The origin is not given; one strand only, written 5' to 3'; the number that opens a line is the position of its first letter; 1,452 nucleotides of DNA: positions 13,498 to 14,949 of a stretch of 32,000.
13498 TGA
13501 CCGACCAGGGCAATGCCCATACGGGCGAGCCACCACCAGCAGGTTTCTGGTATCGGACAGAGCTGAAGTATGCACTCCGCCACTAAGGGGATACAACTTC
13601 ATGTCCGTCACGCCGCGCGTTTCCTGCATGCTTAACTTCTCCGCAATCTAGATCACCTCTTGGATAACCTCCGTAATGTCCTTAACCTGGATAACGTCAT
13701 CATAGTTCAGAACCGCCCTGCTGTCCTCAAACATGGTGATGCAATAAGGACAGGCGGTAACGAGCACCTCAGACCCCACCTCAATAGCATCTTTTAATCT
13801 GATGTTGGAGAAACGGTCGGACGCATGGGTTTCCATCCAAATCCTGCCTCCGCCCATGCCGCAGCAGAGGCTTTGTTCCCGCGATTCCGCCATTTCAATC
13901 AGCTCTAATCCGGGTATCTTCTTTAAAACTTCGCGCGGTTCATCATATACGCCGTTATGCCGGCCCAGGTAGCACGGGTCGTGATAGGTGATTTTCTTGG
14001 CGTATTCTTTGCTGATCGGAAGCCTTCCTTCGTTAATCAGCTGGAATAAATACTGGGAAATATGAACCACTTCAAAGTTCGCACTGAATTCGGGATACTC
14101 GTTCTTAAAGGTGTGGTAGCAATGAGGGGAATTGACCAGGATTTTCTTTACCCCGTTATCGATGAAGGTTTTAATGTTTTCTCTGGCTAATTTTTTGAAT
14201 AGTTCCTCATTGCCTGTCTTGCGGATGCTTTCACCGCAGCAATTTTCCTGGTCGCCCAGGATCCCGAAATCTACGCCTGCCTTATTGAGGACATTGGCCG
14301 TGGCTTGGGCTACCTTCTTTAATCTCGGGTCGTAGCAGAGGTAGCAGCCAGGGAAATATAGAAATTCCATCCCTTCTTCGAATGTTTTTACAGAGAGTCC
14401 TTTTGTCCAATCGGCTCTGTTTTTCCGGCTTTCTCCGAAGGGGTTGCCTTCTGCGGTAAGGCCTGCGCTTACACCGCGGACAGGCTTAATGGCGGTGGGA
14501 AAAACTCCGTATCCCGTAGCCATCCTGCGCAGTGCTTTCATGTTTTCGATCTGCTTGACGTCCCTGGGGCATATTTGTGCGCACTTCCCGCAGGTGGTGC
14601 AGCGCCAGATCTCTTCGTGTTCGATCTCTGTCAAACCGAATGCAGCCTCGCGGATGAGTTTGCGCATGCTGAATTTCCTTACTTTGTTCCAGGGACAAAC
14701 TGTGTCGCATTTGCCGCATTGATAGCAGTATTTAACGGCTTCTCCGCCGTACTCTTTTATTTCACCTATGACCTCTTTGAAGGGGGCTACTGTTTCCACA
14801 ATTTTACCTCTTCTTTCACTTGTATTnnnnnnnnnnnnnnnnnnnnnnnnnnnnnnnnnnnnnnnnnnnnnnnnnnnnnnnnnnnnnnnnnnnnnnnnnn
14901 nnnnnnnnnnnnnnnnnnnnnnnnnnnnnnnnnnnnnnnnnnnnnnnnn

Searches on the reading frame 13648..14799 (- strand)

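Call 5: search_protein_families(library=pfam, proteins=[window:13648-14799:-])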
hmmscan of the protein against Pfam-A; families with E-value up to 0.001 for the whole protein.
window:13648-14799:- (383 aa): 8 families
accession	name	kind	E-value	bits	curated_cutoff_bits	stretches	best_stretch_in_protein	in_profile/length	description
PF02754.22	CCG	-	3.9e-41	139.5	20.6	2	270-357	1-84/85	Cysteine-rich domain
PF13183.11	Fer4_8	-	4.5e-12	46.8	27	1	22-81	2-68/68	4Fe-4S dicluster domain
PF13187.11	Fer4_9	-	3.2e-09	37.1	27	1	24-80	1-50/52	4Fe-4S dicluster domain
PF25160.1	LdpA_Fe-S-bd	-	4.2e-09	36.5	27.6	1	19-45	22-48/49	LdpA Fe-S cluster-binding domain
PF13237.11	Fer4_10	-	8.6e-08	32.4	25.5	1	23-78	7-53/53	4Fe-4S dicluster domain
PF13534.11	Fer4_17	-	1.8e-07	32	22.2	1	25-81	2-60/61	4Fe-4S dicluster domain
PF12838.12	Fer4_7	-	2.9e-07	31.3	27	1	25-81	2-52/52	4Fe-4S dicluster domain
PF13484.11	Fer4_16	-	9.4e-07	30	30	0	66-81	1-16/66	4Fe-4S double cluster binding domain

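Call 6: search_protein_families(library=ncbifam, proteins=[window:13648-14799:-], max_evalue=1e-10)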
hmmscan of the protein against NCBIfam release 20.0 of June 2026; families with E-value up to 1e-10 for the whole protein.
window:13648-14799:- (383 aa): 12 families
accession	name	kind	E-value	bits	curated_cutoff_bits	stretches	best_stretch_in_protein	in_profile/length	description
NF004898.0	PRK06259.1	equivalog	4.9e-54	183.7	385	1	20-383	131-488/488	fumarate reductase (CoM/CoB) subunit TfrB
NF045670.1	quin_L_LdhH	equivalog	1.9e-33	115.7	800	1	133-379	456-705/706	L-lactate dehydrogenase (quinone) large subunit LdhH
NF008369.0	PRK11168.1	equivalog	7.2e-28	97.6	278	1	138-355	161-378/401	anaerobic glycerol-3-phosphate dehydrogenase subunit C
NF045724.1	ferredox_TmcB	equivalog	4.7e-27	94.6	735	1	20-382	51-427/430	electron transfer complex ferredoxin TmcB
NF045663.1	diclust_near_Sec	equivalog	4.2e-26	91.3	530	1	64-358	352-619/759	pyridine nucleotide-disulfide oxidoreductase/dicluster-binding protein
TIGR03379.1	glycerol3P_GlpC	equivalog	1.9e-22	79.6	279.9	1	145-360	163-380/397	anaerobic glycerol-3-phosphate dehydrogenase subunit GlpC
TIGR03290.1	CoB_CoM_SS_C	equivalog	7.3e-21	74.7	160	1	22-106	1-87/144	CoB--CoM heterodisulfide reductase subunit C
NF038018.1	qmoC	equivalog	2.1e-17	63.7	300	1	10-104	5-101/360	quinone-interacting membrane-bound oxidoreductase complex subunit QmoC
NF045796.1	DsrK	equivalog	4.2e-16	58.6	400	1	64-326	117-384/453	sulfate reduction electron transfer complex DsrMKJOP subunit DsrK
NF008434.0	PRK11274.1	equivalog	3.3e-14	52.6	333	1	158-360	179-391/409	glycolate oxidase subunit GlcF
NF041890.1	hdrC_Methbact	equivalog_domain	1.1e-12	48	270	1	8-99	14-106/192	ferredoxin:CoB-CoM heterodisulfide reductase subunit HdrC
NF045711.1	sulf_resp_HmcF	equivalog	2.3e-12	46.4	750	1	239-360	304-428/457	sulfate respiration complex iron-sulfur protein HmcF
